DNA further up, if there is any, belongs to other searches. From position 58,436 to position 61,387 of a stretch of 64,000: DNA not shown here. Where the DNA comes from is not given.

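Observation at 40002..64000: Uncharacterised-looking Pfa/Hgl-like PKS cluster with twin phosphodiesterase-family enzymes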

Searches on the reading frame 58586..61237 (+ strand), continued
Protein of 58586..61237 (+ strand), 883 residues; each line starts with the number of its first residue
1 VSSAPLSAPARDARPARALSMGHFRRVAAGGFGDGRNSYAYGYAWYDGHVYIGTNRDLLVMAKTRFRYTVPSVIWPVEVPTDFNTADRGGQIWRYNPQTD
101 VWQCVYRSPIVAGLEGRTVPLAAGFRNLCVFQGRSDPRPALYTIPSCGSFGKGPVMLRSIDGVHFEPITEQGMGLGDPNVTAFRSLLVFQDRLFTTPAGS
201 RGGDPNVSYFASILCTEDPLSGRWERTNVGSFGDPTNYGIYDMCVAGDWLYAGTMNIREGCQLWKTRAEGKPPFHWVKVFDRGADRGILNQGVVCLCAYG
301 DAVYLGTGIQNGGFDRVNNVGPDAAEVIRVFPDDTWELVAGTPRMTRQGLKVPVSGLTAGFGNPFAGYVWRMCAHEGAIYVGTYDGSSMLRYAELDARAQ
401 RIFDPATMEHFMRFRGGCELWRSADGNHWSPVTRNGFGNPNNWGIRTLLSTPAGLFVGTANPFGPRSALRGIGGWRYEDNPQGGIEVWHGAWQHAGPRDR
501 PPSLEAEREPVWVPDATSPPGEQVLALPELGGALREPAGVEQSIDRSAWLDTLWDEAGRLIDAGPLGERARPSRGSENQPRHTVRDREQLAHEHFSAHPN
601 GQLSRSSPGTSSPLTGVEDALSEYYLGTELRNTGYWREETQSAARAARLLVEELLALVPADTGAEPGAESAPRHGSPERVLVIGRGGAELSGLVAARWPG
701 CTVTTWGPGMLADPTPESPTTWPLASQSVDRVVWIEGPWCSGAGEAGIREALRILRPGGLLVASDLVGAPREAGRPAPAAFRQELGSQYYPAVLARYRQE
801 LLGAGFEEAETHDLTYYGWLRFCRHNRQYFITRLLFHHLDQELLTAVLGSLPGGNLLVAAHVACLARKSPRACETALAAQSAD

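Call 25: find_related_loci(query=A1, collection=genome_contigs, flank=10000)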
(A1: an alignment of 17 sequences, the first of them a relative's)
Query A1 (883 aa) in genome_contigs; peptide patterns used: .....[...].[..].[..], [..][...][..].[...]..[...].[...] (x = any residue, [..] = any of these).
171 stretches matched a pattern; 139 encode a relative of the query (tblastn E <= 1e-3); the best 80 are kept; 80 distinct loci.
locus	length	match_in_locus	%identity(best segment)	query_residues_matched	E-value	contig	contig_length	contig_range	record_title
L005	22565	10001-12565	52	14-875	0e+0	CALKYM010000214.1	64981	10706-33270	MAG TPA_asm: uncultured Planctomycetales bacterium isolate SRR7515933_bin.62_CONCOCT_v1.1_MAG genome assembly, contig: E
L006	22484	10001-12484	53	19-871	0e+0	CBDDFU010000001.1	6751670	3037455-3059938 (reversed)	MAG: Pirellulales bacterium isolate 6e7ebcb4-9be1-4cbf-999d-007ef4825789 genome assembly, contig: contig_1, whole genome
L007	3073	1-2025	57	159-868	0e+0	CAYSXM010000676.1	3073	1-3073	MAG TPA_asm: uncultured Pirellulales bacterium isolate SRP173033_co1_247 genome assembly, contig: NODE_100455_length_307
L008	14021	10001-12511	46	8-872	0e+0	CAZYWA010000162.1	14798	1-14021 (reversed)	MAG TPA_asm: uncultured bacterium isolate binchicken_co54_89 genome assembly, contig: NODE_7238_length_14798_cov_6.01248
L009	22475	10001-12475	47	6-869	0e+0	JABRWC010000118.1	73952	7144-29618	MAG: Phycisphaerae bacterium isolate MAG-10 c_000000000087, whole genome shotgun sequence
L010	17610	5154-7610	45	7-854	0e+0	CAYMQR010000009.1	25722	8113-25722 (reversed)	MAG TPA_asm: uncultured bacterium isolate SRP173033_co1_392 genome assembly, contig: NODE_3039_length_25722_cov_5.833054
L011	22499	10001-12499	45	7-858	0e+0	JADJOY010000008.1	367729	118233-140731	MAG: Deltaproteobacteria bacterium isolate Fred_18-Q3-R57-64_BATAC.269 tig00007824-10-3670780, whole genome shotgun sequ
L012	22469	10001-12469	45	6-868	0e+0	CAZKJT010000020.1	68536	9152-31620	MAG TPA_asm: uncultured Planctomycetales bacterium isolate binchicken_co179_117 genome assembly, contig: NODE_1426_lengt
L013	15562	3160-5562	41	16-873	0e+0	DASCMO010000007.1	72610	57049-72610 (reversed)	MAG TPA_asm: Planctomycetota bacterium isolate Fu_MAG_107 c_000000075790, whole genome shotgun sequence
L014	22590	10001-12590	60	3-868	0e+0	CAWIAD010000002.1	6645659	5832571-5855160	MAG: uncultured Planctomycetaceae bacterium isolate MFD09495.bin.1.18 genome assembly, contig: contig_777, whole genome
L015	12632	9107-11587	39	13-869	2e-180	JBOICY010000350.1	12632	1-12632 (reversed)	MAG: Methylococcales bacterium isolate H1-B1_metabat2.bin.32 k127_1842227, whole genome shotgun sequence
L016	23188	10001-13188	39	15-855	4e-176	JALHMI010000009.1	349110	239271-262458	MAG: Pirellulales bacterium isolate Bin_30_5 c_000000000153, whole genome shotgun sequence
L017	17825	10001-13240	39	17-872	2e-174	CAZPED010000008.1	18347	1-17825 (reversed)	MAG TPA_asm: uncultured Planctomycetaceae bacterium isolate binchicken_co74_159 genome assembly, contig: NODE_5704_lengt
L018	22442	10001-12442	46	18-868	0e+0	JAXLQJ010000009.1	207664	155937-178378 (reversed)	MAG: bacterium isolate STL-UNK1 C4.31.fa-9, whole genome shotgun sequence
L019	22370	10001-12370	39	13-866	2e-172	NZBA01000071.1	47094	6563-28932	MAG: Planctomycetota bacterium isolate ARS15 MHASMcontig_418909, whole genome shotgun sequence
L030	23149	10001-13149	46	17-868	4e-136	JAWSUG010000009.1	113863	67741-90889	MAG: Desulfobulbaceae bacterium isolate B4G8CH4-05 NODE_9_length_113863_cov_14.690893, whole genome shotgun sequence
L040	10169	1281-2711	45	15-491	9e-130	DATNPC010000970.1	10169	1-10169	MAG TPA_asm: Allocoleopsis sp. isolate SMAG_U16471 k141_1894136, whole genome shotgun sequence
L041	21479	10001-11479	47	12-504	1e-129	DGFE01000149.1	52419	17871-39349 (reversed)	MAG TPA_asm: Competibacteraceae bacterium UBA3908 UBA3908_contig_3146, whole genome shotgun sequence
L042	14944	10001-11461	48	5-491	1e-129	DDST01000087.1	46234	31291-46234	MAG TPA_asm: Proteobacteria bacterium UBA2383 UBA2383_contig_3170, whole genome shotgun sequence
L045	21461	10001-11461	47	5-491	3e-129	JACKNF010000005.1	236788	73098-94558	MAG: Gammaproteobacteria bacterium isolate HK-STAS-PROT-137 HK-STAS-PROT-137_5, whole genome shotgun sequence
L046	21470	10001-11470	46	12-493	8e-129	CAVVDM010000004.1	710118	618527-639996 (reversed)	MAG: uncultured Alphaproteobacteria bacterium isolate MFD02416.bin.2.219 genome assembly, contig: contig_11847, whole ge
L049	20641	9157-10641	47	12-497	3e-128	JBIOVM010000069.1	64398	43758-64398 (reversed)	MAG: Candidatus Rokuibacteriota bacterium isolate MAG108 k127_2108160, whole genome shotgun sequence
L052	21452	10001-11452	46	12-488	6e-128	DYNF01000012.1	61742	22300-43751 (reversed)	MAG TPA_asm: Prochloron sp. SulCav_FS08_3_32_3330 SulCav_FS08_3_97_length_61742_cov_2202_431533, whole genome shotgun se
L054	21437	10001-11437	44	12-490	1e-127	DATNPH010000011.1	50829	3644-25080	MAG TPA_asm: Coleofasciculaceae cyanobacterium isolate SMAG_U16476 k141_481091, whole genome shotgun sequence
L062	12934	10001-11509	44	3-491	4e-126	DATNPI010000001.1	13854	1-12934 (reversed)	MAG TPA_asm: Coleofasciculaceae cyanobacterium isolate SMAG_U16477 k141_441794, whole genome shotgun sequence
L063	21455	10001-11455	43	12-496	6e-126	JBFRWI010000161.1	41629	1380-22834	MAG: Hormoscilla sp. isolate 05_out_wi_sediment_bin.26 05outWiSedB26_c_000001971795, whole genome shotgun sequence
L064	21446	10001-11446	47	10-490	4e-126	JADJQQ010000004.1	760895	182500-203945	MAG: Candidatus Competibacteraceae bacterium isolate Fred_18-Q3-R57-64_MAXAC.287 tig00004529-10-7615510, whole genome sh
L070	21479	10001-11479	46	2-490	1e-124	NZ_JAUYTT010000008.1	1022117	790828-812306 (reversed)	MAG: Frigidibacter sp. isolate C8_maxbin.052 C8_k141_160648, whole genome shotgun sequence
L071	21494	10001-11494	45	3-490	9e-125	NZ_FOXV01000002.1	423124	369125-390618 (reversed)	Roseivivax halotolerans strain JCM 10271, whole genome shotgun sequence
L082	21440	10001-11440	46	15-490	6e-123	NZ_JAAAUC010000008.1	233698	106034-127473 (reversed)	Frigidibacter albus strain SP32 NODE_8_length_233698_cov_61.286423, whole genome shotgun sequence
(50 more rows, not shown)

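Call 30: search_protein_families(library=pfam, proteins=[L071:19-2181:+, L071:2178-3044:+, L071:3041-4420:-, L071:4417-5472:-, L071:5876-7459:+, L071:7473-8477:+, L071:8982-10001:+, L071:11747-12511:+, L071:13021-14244:+, L071:15191-18166:-], max_evalue=0.0001)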
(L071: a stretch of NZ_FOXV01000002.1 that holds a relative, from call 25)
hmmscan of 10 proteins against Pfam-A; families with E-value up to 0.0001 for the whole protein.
L071:19-2181:+ (720 aa): 2 families
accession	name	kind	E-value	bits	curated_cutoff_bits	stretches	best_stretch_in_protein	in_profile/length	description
PF01648.25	ACPS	-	2.4e-12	47.3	25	1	247-330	1-86/111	4'-phosphopantetheinyl transferase superfamily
PF10503.15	Esterase_PHB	-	2.6e-05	24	23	1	458-575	5-127/219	Esterase PHB depolymerase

L071:2178-3044:+ (288 aa): 1 family
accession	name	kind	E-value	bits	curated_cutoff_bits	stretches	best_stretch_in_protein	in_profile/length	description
PF13469.12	Sulfotransfer_3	-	2e-05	25.4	27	1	124-232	112-215/216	Sulfotransferase family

L071:3041-4420:- (459 aa): 0 families

L071:4417-5472:- (351 aa): 1 family
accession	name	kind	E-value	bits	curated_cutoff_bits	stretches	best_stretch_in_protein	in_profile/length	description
PF13469.12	Sulfotransfer_3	-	1.3e-25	91.4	27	1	52-272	1-213/216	Sulfotransferase family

L071:5876-7459:+ (527 aa): 2 families
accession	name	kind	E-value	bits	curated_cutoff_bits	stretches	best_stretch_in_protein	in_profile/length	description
PF01663.27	Phosphodiest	-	3.3e-39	135.9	23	1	5-408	1-319/342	Type I phosphodiesterase / nucleotide pyrophosphatase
PF00884.28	Sulfatase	-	4.6e-06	26.6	25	1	27-299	26-253/301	Sulfatase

L071:7473-8477:+ (334 aa): 3 families
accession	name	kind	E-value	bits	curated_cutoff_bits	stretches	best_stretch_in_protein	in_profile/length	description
PF00561.26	Abhydrolase_1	-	2.6e-30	106.3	25.8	1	26-289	2-245/245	alpha/beta hydrolase fold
PF12697.13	Abhydrolase_6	-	9.8e-19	69.3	26.3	1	27-293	1-215/217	Alpha/beta hydrolase family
PF12146.15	Hydrolase_4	-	4.4e-06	26.6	27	1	27-122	7-107/239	Serine aminopeptidase, S33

L071:8982-10001:+ (339 aa): 3 families
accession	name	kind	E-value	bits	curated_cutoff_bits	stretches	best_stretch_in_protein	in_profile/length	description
PF00106.31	adh_short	-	2.8e-55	187.3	26.6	1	97-287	1-190/195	short chain dehydrogenase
PF13561.12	adh_short_C2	-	1.1e-43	150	27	1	103-288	1-185/236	Enoyl-(Acyl carrier protein) reductase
PF08659.16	KR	-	9.7e-13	48.9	22.6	1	98-269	2-168/180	KR domain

L071:11747-12511:+ (254 aa): 0 families

L071:13021-14244:+ (407 aa): 1 family
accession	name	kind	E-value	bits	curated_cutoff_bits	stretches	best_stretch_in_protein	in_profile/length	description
PF13088.12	BNR_2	-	3.3e-09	37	31.4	1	72-218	83-227/277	BNR repeat-like domain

L071:15191-18166:- (991 aa): 2 families
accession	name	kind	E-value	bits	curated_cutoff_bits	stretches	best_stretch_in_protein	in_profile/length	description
PF16576.10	HlyD_D23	-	3.2e-19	69.5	30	1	845-956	104-211/214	Barrel-sandwich domain of CusB or HlyD membrane-fusion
PF13437.12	HlyD_3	-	1.2e-16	61.8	22.2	1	852-956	2-106/106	HlyD family secretion protein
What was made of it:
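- A PPTase-esterase fusion occurs in Roseivivax (call 30).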

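Call 44: search_protein_families(library=pfam, proteins=[L046:7443-8375:+, L062:8586-9512:-, L064:17500-19869:-, L014:19795-20838:+, L070:12407-13321:+, L017:16727-17668:+, L040:240-1235:+, L045:12365-13780:+], max_evalue=0.001)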
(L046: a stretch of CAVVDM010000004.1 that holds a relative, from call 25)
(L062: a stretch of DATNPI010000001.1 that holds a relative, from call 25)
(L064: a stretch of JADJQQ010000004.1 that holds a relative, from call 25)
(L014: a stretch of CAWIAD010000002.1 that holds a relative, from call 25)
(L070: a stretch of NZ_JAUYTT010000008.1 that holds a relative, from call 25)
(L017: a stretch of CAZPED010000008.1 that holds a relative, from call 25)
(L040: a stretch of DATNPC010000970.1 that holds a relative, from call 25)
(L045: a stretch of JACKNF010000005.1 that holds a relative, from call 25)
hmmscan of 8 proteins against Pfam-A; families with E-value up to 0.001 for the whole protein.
L046:7443-8375:+ (310 aa): 3 families
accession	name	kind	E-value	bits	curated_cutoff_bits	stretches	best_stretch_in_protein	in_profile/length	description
PF00561.26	Abhydrolase_1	-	1.3e-31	110.6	25.8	1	22-270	2-244/245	alpha/beta hydrolase fold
PF12697.13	Abhydrolase_6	-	2.6e-23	84.3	26.3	1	23-269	1-208/217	Alpha/beta hydrolase family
PF12146.15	Hydrolase_4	-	9.6e-13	48.4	27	1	22-141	6-129/239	Serine aminopeptidase, S33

L062:8586-9512:- (308 aa): 2 families
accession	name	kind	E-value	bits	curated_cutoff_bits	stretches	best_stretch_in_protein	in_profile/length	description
PF13469.12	Sulfotransfer_3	-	6.7e-29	102.1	27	1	12-235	1-216/216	Sulfotransferase family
PF00685.33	Sulfotransfer_1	-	0.00014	21.8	22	1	12-241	3-191/255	Sulfotransferase domain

L064:17500-19869:- (789 aa): 2 families
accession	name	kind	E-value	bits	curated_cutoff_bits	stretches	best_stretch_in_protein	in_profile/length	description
PF16576.10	HlyD_D23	-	1.3e-14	54.4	30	1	622-755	90-212/214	Barrel-sandwich domain of CusB or HlyD membrane-fusion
PF13437.12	HlyD_3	-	1e-08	36.3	22.2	1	649-745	4-96/106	HlyD family secretion protein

L014:19795-20838:+ (347 aa): 21 families
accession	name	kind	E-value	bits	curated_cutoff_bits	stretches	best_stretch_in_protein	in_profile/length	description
PF13431.12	TPR_17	-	4.2e-19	67.6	24.4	1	49-81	1-33/34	Tetratricopeptide repeat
PF07719.23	TPR_2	-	6.8e-18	63.7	27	0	100-124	6-30/34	Tetratricopeptide repeat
PF13181.12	TPR_8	-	5.5e-17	60.9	25.7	0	99-123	5-29/34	Tetratricopeptide repeat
PF00515.34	TPR_1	-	1.2e-14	53.8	27.8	0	101-124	7-30/34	Tetratricopeptide repeat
PF13414.12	TPR_11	-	4.7e-14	52.2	26.8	1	102-146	1-42/42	TPR repeat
PF13428.12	TPR_14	-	1.9e-13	50.1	23.5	1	169-209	4-44/44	Tetratricopeptide repeat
PF14559.12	TPR_19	-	6.2e-13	49.3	25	1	45-82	9-46/68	Tetratricopeptide repeat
PF13432.12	TPR_16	-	1.7e-12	48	32.7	2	65-126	1-62/65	Tetratricopeptide repeat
PF13424.12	TPR_12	-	1.4e-11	44.9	30.1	1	96-161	4-74/77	Tetratricopeptide repeat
PF13174.12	TPR_6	-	1.9e-07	31.7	26.3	0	137-164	5-32/33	Tetratricopeptide repeat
PF13371.12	TPR_9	-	1.9e-07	31.5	35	0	69-123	3-57/73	Tetratricopeptide repeat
PF24575.1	TPR_Slam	-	3.8e-07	30.9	35.2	1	42-83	62-103/104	Surface lipoprotein assembly modifier, N-terminal TPR repeats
PF12895.13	ANAPC3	-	4.1e-07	30.6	27.2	1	45-118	7-79/82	Anaphase-promoting complex, cyclosome, subunit 3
PF13176.12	TPR_7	-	7.4e-06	26.1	27.9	0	101-116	5-20/36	Tetratricopeptide repeat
PF13374.12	TPR_10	-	9e-06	26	27.5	0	168-194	4-30/42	Tetratricopeptide repeat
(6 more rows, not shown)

L070:12407-13321:+ (304 aa): 9 families
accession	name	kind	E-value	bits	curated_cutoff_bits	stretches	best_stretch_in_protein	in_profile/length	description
PF08241.18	Methyltransf_11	-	2e-19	70.4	21.2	1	49-160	2-95/95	Methyltransferase domain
PF13649.12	Methyltransf_25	-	1.4e-18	67.8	27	1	47-156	1-97/97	Methyltransferase domain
PF13847.12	Methyltransf_31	-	4e-14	53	27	1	45-164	5-113/145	Methyltransferase domain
PF08242.18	Methyltransf_12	-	7.7e-13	49.4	30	1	49-158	2-98/98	Methyltransferase domain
PF01209.24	Ubie_methyltran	-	1e-11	45.1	20.1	1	45-194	49-183/233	ubiE/COQ5 methyltransferase family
PF13489.12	Methyltransf_23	-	5.3e-10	39.7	27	1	42-163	21-119/164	Methyltransferase domain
PF05175.20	MTS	-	3.3e-06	27.3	23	1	35-94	23-82/170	Methyltransferase small domain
PF01728.25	FtsJ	-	0.00015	22.2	24.1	1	44-109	22-84/181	FtsJ-like methyltransferase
PF05148.21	Methyltransf_8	-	0.00056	20.3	27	0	115-159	112-155/219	Hypothetical methyltransferase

L017:16727-17668:+ (313 aa): 1 family
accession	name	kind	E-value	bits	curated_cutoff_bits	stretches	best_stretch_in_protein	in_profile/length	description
PF02668.22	TauD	-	2.3e-36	126.5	27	1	25-302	14-262/267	Taurine catabolism dioxygenase TauD, TfdA family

L040:240-1235:+ (331 aa): 4 families
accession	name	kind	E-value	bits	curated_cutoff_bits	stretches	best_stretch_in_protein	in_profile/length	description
PF07224.18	Chlorophyllase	-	4.4e-09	36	26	1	34-162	25-135/301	Chlorophyllase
PF03403.19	PAF-AH_p_II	-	1.8e-08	33.8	20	1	48-86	97-135/372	Platelet-activating factor acetylhydrolase, isoform II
PF12697.13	Abhydrolase_6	-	3.2e-06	28.4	26.3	1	54-179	1-85/217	Alpha/beta hydrolase family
PF12740.14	PETase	-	2.5e-05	24.3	28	0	41-162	43-144/263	PET hydrolase-like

L045:12365-13780:+ (471 aa): 9 families
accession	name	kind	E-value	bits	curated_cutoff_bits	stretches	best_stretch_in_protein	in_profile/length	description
PF20434.5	BD-FAE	-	2e-36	126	26.8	1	236-415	1-196/215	BD-FAE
PF07859.19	Abhydrolase_3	-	6.4e-22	78.8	25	1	250-443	1-200/210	alpha/beta hydrolase fold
PF00135.34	COesterase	-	2.2e-19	70.3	27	1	233-342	85-203/515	Carboxylesterase family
PF13405.12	EF-hand_6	-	8.1e-10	38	25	1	61-81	2-22/30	EF-hand domain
PF13202.12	EF-hand_5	-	1.2e-09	37.6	25.9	1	61-83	1-23/25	EF hand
PF00036.39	EF-hand_1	-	5.5e-09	35.4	25.4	1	61-81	2-22/29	EF hand domain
PF13499.12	EF-hand_7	-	3.6e-07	30.9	30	1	61-81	4-24/67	EF-hand domain pair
PF02129.25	Peptidase_S15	-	2.2e-06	28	23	1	233-344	4-118/262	X-Pro dipeptidyl-peptidase (S15 family)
PF12697.13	Abhydrolase_6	-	6.5e-06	27.4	26.3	1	250-382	1-111/217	Alpha/beta hydrolase family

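Call 53: search_protein_families(library=pfam, proteins=[L041:6024-7139:-, L054:7993-8874:+, L063:11559-12635:+, L049:17551-18705:-, L041:3165-3809:+, L042:4520-5986:+, L002:15326-16084:+, L030:16020-17054:+, L082:1778-2821:+], max_evalue=0.001)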
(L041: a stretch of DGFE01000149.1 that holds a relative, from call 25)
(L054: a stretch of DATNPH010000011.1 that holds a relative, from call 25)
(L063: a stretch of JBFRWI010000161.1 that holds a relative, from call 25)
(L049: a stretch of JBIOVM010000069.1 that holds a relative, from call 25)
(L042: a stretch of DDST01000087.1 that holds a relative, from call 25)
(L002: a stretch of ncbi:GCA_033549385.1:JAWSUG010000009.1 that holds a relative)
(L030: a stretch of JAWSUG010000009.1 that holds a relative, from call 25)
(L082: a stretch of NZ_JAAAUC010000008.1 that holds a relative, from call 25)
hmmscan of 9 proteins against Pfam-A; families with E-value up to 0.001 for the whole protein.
L041:6024-7139:- (371 aa): 1 family
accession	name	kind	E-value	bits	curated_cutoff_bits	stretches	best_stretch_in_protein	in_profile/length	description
PF03480.18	DctP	-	6.6e-63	213.1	23.4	1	47-326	4-281/286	Bacterial extracellular solute-binding protein, family 7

L054:7993-8874:+ (293 aa): 1 family
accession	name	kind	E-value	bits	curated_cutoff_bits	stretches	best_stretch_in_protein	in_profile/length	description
PF00672.30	HAMP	-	2.5e-11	44.1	25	1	115-164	3-52/53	HAMP domain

L063:11559-12635:+ (358 aa): 1 family
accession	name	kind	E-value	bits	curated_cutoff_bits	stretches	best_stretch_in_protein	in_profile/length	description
PF00144.29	Beta-lactamase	-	2.2e-47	162.3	27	1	46-333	2-314/329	Beta-lactamase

L049:17551-18705:- (384 aa): 2 families
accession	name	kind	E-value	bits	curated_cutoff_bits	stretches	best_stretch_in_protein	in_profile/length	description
PF07224.18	Chlorophyllase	-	8.5e-06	25.2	26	1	99-217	42-152/301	Chlorophyllase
PF07859.19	Abhydrolase_3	-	7.9e-05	23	25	1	149-229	39-119/210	alpha/beta hydrolase fold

L041:3165-3809:+ (214 aa): 1 family
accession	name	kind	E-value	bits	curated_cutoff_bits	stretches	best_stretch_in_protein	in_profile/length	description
PF04290.18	DctQ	-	7e-18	65.2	28.3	1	69-197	4-129/132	Tripartite ATP-independent periplasmic transporters, DctQ component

L042:4520-5986:+ (488 aa): 1 family
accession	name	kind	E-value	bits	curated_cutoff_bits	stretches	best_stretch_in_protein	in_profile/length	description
PF06808.19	DctM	-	2.6e-99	333.3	23.8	1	21-441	3-412/413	Tripartite ATP-independent periplasmic transporter, DctM component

L002:15326-16084:+ (252 aa): 0 families

L030:16020-17054:+ (344 aa): 0 families

L082:1778-2821:+ (347 aa): 0 families
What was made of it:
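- Relatives carry many further esterases: PAF-AH/chlorophyllase-like, BD-FAE and beta-lactamase-fold (calls 44, 53).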
